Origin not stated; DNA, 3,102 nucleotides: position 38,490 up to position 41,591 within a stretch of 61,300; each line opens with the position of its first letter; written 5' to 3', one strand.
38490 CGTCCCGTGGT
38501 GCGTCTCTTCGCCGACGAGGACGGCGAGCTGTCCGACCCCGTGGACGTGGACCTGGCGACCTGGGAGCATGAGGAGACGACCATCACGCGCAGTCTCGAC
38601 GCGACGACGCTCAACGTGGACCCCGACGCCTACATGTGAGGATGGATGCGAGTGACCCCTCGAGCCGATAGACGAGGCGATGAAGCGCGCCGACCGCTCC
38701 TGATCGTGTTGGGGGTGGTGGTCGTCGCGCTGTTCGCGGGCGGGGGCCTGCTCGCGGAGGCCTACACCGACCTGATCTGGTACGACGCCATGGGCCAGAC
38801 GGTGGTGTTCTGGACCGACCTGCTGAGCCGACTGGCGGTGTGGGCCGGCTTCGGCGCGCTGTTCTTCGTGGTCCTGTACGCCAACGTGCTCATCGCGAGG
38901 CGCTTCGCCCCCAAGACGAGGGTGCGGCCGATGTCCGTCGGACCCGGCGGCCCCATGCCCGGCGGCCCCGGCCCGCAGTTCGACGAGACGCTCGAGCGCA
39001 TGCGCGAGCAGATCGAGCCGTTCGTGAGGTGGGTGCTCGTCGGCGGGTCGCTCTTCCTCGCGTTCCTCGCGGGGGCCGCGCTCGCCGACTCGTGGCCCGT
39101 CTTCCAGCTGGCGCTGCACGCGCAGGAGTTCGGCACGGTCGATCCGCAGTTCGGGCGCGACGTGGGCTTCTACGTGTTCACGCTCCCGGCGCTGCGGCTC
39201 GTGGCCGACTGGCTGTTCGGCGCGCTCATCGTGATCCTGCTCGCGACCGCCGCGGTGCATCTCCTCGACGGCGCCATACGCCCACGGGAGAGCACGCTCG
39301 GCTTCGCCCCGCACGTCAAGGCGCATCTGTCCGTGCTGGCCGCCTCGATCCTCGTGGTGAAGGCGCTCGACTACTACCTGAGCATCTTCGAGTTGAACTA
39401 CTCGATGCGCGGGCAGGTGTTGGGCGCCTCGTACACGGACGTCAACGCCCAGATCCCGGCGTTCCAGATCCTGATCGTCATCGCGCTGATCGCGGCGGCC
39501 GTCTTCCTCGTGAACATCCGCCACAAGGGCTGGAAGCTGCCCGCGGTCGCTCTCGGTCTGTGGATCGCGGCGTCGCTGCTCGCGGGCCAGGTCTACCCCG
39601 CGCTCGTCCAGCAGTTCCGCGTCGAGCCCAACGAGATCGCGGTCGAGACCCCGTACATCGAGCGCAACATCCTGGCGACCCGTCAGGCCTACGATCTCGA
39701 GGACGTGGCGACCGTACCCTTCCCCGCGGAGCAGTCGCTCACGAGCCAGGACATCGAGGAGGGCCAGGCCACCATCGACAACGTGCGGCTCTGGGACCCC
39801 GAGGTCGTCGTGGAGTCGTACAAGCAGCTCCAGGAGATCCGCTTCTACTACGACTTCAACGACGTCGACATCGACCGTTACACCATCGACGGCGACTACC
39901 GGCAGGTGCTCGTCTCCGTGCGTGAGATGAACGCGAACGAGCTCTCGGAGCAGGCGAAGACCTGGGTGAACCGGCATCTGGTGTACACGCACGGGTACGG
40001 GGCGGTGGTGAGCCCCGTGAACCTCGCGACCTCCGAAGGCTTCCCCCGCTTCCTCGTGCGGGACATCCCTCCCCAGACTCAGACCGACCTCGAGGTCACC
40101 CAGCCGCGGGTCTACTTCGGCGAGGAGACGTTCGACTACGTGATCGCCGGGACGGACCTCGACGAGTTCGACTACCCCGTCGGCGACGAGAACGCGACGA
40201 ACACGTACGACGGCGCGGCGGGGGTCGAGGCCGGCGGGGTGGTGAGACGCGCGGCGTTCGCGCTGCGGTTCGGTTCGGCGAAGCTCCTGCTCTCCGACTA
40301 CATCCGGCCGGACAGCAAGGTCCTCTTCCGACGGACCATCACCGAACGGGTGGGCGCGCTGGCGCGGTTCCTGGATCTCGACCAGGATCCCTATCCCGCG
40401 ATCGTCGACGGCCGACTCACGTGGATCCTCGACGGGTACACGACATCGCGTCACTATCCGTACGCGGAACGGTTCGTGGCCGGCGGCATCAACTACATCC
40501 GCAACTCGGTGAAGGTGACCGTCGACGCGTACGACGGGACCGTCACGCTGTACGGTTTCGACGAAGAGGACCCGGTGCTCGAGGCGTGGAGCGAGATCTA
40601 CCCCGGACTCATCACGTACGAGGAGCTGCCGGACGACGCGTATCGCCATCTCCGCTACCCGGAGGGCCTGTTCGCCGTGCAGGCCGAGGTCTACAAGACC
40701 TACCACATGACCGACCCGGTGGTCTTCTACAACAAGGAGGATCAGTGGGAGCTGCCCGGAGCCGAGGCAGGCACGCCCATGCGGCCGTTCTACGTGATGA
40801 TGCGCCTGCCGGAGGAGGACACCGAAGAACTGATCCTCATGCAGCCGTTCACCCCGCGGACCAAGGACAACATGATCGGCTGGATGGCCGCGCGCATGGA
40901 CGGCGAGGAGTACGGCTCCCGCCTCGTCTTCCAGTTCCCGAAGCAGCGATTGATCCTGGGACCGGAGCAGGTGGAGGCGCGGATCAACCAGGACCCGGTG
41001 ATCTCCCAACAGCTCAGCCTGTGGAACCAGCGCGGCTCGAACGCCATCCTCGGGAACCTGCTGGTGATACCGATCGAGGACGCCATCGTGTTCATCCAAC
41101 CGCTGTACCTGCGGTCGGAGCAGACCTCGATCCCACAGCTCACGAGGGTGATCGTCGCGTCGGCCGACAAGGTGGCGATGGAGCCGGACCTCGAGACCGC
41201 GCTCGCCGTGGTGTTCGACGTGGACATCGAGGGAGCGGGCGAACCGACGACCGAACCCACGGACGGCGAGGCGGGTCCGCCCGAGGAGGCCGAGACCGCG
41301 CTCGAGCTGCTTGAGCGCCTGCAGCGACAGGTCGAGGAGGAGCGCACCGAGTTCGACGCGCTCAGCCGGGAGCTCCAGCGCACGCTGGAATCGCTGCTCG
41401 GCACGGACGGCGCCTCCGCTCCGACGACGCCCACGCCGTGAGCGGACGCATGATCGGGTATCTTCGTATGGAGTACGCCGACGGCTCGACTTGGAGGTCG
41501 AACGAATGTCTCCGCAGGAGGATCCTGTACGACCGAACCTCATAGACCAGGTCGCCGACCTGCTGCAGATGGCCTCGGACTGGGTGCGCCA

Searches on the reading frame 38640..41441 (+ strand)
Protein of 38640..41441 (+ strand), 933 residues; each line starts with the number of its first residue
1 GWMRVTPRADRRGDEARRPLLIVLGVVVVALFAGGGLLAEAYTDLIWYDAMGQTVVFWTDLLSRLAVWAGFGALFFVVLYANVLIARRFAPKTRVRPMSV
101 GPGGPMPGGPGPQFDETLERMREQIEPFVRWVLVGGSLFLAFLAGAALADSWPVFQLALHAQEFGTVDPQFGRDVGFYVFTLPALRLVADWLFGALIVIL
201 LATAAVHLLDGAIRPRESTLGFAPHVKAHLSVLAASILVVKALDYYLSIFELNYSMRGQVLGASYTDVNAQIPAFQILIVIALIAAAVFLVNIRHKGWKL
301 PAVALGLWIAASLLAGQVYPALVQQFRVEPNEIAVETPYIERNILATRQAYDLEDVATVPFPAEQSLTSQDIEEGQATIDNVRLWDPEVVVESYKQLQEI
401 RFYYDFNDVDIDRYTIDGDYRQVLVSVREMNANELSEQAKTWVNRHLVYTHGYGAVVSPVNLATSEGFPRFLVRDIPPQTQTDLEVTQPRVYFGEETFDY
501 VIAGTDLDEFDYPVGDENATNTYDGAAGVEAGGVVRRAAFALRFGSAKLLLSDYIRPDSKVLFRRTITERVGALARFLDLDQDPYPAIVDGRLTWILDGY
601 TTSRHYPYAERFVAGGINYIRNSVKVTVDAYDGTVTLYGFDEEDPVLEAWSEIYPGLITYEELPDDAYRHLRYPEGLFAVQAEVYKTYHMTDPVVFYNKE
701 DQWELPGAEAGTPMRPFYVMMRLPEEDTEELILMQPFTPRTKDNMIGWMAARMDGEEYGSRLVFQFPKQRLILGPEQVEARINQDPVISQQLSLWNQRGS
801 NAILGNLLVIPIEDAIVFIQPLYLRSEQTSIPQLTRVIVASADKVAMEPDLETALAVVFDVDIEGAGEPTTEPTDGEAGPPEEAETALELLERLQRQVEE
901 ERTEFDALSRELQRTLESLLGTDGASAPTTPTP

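Call 81: search_protein_families(library=pfam, proteins=[window:38640-41441:+], max_evalue=0.001)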
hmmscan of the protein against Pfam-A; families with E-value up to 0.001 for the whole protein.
window:38640-41441:+ (933 aa): 1 family
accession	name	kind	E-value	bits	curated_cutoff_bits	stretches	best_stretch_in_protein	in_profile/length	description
PF03699.18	UPF0182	-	5.5e-300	997.4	27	1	22-795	2-770/770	Uncharacterised protein family (UPF0182)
